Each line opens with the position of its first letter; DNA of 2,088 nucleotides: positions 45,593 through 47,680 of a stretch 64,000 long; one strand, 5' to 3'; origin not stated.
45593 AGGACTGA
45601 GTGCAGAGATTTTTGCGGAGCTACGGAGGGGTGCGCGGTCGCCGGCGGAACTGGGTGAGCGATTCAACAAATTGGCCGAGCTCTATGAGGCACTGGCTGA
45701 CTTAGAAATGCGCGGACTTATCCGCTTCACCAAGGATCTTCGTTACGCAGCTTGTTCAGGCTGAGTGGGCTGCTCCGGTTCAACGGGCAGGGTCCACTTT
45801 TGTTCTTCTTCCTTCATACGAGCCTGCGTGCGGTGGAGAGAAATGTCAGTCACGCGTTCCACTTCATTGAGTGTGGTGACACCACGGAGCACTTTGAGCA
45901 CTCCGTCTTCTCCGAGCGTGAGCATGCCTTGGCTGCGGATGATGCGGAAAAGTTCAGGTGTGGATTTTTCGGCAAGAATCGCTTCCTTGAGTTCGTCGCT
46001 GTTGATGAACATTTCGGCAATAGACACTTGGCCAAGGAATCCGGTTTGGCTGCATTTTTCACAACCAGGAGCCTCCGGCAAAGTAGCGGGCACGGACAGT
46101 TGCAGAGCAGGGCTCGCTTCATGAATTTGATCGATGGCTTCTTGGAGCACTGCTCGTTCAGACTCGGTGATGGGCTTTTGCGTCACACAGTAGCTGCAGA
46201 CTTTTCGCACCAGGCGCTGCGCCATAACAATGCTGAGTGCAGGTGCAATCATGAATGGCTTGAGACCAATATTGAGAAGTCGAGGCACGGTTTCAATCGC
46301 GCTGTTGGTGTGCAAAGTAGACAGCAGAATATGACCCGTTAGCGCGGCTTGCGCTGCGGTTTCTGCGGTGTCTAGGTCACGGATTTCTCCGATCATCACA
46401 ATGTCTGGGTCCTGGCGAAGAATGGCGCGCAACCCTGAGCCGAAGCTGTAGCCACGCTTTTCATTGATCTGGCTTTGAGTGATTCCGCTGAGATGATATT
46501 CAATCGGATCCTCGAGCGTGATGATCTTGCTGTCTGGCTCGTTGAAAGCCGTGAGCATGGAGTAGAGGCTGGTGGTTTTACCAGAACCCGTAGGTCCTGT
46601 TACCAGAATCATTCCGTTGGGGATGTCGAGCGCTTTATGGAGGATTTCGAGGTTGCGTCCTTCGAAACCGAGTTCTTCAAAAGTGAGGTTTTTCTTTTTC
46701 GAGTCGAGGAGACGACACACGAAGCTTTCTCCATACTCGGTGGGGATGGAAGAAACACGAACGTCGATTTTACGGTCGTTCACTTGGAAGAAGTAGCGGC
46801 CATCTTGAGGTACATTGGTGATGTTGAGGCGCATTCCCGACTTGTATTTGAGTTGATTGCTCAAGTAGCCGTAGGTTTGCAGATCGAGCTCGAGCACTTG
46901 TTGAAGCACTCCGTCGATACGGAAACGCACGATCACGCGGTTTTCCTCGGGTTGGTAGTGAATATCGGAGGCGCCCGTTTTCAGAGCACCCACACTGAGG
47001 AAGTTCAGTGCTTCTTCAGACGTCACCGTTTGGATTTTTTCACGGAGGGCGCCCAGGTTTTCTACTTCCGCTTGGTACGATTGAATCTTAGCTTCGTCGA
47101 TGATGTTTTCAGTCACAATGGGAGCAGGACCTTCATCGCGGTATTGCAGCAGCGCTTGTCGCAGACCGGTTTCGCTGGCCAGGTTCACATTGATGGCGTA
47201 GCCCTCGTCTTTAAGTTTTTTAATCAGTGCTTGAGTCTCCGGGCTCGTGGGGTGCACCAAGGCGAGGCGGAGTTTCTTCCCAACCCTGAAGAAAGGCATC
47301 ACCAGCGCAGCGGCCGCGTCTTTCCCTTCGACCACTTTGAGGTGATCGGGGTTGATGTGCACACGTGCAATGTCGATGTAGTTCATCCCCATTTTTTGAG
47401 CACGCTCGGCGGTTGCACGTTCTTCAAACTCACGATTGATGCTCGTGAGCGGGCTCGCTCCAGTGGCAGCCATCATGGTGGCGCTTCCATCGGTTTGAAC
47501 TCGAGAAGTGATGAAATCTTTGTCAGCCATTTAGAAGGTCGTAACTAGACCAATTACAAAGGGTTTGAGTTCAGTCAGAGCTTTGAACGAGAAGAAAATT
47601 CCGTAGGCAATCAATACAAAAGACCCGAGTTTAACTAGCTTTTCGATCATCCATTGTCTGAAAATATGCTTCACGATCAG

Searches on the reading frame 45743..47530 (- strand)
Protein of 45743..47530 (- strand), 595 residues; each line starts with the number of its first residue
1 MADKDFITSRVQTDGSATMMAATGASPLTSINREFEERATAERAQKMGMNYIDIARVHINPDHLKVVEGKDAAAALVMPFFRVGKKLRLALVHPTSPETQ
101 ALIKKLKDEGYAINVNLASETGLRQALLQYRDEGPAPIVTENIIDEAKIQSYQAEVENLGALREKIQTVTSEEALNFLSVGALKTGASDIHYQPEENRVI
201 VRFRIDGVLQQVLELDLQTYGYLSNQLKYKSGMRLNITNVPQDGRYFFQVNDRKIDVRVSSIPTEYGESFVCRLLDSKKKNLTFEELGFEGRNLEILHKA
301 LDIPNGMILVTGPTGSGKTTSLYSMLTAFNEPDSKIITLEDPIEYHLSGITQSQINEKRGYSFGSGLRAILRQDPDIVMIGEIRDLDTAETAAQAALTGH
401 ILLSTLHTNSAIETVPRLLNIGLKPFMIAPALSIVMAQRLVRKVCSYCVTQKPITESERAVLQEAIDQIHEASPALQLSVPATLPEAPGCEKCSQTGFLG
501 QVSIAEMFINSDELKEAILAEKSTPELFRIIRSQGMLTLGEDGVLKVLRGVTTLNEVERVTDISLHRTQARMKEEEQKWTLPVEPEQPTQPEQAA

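Call 74: search_protein_families(library=pfam, proteins=[window:45743-47530:-], max_evalue=0.00001)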
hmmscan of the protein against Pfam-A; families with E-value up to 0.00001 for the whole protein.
window:45743-47530:- (595 aa): 1 family
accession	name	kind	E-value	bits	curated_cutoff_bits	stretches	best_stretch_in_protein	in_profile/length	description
PF00437.27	T2SSE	-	3.3e-114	381.8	24.9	1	178-559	15-370/370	Type II/IV secretion system protein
